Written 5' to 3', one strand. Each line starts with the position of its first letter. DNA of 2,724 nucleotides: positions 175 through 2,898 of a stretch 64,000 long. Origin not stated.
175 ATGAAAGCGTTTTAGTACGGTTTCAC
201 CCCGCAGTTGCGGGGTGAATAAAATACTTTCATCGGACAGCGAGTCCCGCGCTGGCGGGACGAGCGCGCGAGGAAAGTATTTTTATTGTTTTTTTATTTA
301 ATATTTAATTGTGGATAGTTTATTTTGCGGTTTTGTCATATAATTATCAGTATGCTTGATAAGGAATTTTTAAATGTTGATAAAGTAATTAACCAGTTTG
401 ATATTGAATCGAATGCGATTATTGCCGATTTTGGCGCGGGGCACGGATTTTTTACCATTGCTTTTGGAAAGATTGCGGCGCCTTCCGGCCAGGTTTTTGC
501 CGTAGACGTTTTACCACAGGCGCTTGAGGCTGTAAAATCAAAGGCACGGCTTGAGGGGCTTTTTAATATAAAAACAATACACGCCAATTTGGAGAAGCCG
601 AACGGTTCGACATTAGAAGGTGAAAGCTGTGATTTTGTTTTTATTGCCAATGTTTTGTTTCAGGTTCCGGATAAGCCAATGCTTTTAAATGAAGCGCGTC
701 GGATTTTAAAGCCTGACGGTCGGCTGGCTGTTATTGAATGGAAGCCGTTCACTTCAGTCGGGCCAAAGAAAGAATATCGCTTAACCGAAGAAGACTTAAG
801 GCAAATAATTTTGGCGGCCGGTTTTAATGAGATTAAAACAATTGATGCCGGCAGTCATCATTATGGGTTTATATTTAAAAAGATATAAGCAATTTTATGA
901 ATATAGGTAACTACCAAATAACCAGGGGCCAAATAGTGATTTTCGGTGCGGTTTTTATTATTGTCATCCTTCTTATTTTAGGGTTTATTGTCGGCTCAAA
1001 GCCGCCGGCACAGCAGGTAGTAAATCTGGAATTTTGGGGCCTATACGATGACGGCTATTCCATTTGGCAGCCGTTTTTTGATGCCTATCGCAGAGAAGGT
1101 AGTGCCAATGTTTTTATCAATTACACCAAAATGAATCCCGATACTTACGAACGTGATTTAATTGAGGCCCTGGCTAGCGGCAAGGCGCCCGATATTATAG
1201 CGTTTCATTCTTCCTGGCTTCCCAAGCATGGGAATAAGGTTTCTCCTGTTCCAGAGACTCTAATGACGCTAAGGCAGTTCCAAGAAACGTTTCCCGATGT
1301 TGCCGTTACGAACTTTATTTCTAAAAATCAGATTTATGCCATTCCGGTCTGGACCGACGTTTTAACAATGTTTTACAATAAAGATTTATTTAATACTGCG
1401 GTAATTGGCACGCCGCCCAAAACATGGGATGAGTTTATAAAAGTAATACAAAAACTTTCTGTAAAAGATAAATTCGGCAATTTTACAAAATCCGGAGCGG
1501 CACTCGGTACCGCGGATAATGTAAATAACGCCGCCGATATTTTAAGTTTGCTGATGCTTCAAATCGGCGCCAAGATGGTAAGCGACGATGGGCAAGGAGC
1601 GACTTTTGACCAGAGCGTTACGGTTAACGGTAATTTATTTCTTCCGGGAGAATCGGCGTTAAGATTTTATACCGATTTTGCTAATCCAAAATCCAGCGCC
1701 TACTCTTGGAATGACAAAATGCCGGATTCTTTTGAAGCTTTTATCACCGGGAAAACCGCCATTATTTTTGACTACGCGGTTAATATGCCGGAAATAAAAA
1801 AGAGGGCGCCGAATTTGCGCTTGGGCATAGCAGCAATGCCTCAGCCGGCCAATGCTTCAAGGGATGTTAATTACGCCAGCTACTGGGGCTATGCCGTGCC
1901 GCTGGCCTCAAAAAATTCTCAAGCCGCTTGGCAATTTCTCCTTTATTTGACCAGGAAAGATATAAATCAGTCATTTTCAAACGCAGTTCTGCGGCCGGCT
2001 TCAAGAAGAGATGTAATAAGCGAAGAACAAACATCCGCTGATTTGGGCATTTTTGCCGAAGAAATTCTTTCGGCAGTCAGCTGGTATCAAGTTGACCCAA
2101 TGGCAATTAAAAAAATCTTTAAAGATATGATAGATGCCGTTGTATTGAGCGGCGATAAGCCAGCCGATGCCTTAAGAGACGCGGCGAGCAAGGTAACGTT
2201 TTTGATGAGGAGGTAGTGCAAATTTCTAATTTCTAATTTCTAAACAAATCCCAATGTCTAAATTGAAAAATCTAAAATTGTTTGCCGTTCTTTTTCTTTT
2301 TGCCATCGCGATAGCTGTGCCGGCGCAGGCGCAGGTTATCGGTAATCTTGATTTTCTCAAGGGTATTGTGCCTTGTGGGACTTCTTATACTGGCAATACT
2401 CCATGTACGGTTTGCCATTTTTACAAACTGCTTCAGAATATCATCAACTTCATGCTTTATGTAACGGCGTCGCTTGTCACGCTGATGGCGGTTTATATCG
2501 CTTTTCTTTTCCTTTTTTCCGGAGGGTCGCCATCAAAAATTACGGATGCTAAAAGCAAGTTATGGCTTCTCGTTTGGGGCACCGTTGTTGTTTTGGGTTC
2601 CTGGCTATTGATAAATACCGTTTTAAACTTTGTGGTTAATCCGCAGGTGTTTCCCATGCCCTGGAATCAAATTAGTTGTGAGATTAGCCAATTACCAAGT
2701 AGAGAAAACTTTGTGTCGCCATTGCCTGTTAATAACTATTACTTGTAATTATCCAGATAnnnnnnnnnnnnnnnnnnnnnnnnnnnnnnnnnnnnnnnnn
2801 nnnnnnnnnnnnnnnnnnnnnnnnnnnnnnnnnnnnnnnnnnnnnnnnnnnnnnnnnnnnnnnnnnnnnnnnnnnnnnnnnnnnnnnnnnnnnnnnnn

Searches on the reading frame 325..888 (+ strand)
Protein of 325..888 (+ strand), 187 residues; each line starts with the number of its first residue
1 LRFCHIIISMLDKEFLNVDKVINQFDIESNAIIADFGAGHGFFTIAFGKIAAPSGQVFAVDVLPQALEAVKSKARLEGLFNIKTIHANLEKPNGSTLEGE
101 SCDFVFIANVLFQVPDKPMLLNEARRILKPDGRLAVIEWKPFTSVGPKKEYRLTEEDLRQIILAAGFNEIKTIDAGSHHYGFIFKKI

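Call 50: search_protein_families(library=pfam, proteins=[window:325-888:+], max_evalue=0.01)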
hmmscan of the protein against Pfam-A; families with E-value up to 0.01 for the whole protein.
window:325-888:+ (187 aa): 13 families
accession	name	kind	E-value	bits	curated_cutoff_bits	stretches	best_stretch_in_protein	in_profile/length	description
PF08241.18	Methyltransf_11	-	4.7e-16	59.6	21.2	1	35-135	2-94/95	Methyltransferase domain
PF13847.12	Methyltransf_31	-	4e-15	56.2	27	1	28-140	2-113/145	Methyltransferase domain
PF01209.24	Ubie_methyltran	-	3.4e-14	53.2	20.1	1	24-152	42-167/233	ubiE/COQ5 methyltransferase family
PF13649.12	Methyltransf_25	-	4.1e-14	53.5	27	1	33-132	1-97/97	Methyltransferase domain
PF08242.18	Methyltransf_12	-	1.7e-10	41.9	30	1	35-134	2-98/98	Methyltransferase domain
PF13489.12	Methyltransf_23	-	1.6e-09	38.2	27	1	27-140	20-120/164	Methyltransferase domain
PF06325.19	PrmA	-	7.1e-07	29.4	22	1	24-135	157-257/296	Ribosomal protein L11 methyltransferase (PrmA)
PF05175.20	MTS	-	6.4e-06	26.3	23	1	25-138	27-140/170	Methyltransferase small domain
PF00891.24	Methyltransf_2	-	5.1e-05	23.1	22.3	1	10-158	43-184/210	O-methyltransferase domain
PF02475.24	TRM5-TYW2_MTfase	-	0.00055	20.4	28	1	27-82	34-88/164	TRM5/TYW2 methyltransferase domain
PF02390.23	Methyltransf_4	-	0.00083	19.3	24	1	30-107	2-78/173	Putative methyltransferase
PF20922.3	Anamorsin_N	-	0.0043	17.2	27.1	0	116-173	67-122/163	Anamorsin, N-terminal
PF01728.25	FtsJ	-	0.0055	17.1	24.1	1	20-85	11-78/181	FtsJ-like methyltransferase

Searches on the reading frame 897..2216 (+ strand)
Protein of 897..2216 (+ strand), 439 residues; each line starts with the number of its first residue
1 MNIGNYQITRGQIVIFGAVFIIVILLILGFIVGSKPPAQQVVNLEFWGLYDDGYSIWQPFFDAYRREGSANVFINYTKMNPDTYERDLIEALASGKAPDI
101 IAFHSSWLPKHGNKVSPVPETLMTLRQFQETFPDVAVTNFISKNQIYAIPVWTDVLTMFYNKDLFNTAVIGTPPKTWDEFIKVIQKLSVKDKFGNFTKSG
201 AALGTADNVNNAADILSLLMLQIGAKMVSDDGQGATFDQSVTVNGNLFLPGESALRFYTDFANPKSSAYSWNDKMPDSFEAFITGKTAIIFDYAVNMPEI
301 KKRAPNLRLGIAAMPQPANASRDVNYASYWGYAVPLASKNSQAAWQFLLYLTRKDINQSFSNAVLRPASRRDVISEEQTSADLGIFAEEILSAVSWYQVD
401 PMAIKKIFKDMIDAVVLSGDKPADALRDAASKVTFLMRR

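Call 51: search_protein_families(library=pfam, proteins=[window:897-2216:+], max_evalue=0.01)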
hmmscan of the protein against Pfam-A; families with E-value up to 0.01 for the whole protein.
window:897-2216:+ (439 aa): 2 families
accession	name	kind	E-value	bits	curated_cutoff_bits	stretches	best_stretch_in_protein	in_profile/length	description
PF01547.30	SBP_bac_1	-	2.1e-25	90.8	26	1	54-355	7-304/307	Bacterial extracellular solute-binding protein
PF13416.11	SBP_bac_8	-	4.4e-24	86.2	27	1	71-382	11-274/279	Bacterial extracellular solute-binding protein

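Call 88: find_encoding_contigs(protein=window:897-2216:+, flank=10000, max_places=3)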
Protein window:897-2216:+ (439 aa): 4 contigs read that carry it; 2 places shown.
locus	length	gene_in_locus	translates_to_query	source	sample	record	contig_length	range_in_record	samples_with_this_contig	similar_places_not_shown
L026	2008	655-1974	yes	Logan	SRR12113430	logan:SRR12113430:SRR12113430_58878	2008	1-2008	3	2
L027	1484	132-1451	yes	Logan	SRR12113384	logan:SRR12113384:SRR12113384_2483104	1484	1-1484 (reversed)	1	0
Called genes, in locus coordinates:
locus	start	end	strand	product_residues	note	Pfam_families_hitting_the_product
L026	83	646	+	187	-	PF01209:Ubie_methyltran, PF06325:PrmA (weak), PF13489:Methyltransf_23, PF13847:Methyltransf_31, PF08241:Methyltransf_11, PF08242:Methyltransf_12, PF13649:Methyltransf_25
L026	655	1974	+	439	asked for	PF01547:SBP_bac_1, PF13416:SBP_bac_8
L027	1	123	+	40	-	?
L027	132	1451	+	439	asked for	PF01547:SBP_bac_1, PF13416:SBP_bac_8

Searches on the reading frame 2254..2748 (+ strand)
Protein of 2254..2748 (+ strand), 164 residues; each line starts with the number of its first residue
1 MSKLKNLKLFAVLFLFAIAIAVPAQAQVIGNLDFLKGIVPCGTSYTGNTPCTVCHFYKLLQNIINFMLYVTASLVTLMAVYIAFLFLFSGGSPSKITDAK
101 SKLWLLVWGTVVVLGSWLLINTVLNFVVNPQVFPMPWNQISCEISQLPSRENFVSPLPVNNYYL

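Call 50: search_protein_families(library=pfam, proteins=[window:2254-2748:+], max_evalue=0.01)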
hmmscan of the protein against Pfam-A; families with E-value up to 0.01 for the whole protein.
window:2254-2748:+ (164 aa): 2 families
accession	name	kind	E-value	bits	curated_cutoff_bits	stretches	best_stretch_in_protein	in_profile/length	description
PF18895.5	T4SS_pilin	-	0.00033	21.1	26.6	1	57-122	6-70/71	Type IV secretion system pilin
PF04956.18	TrbC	-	0.0012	19.4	27.9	0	2-117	6-92/98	TrbC/VIRB2 pilin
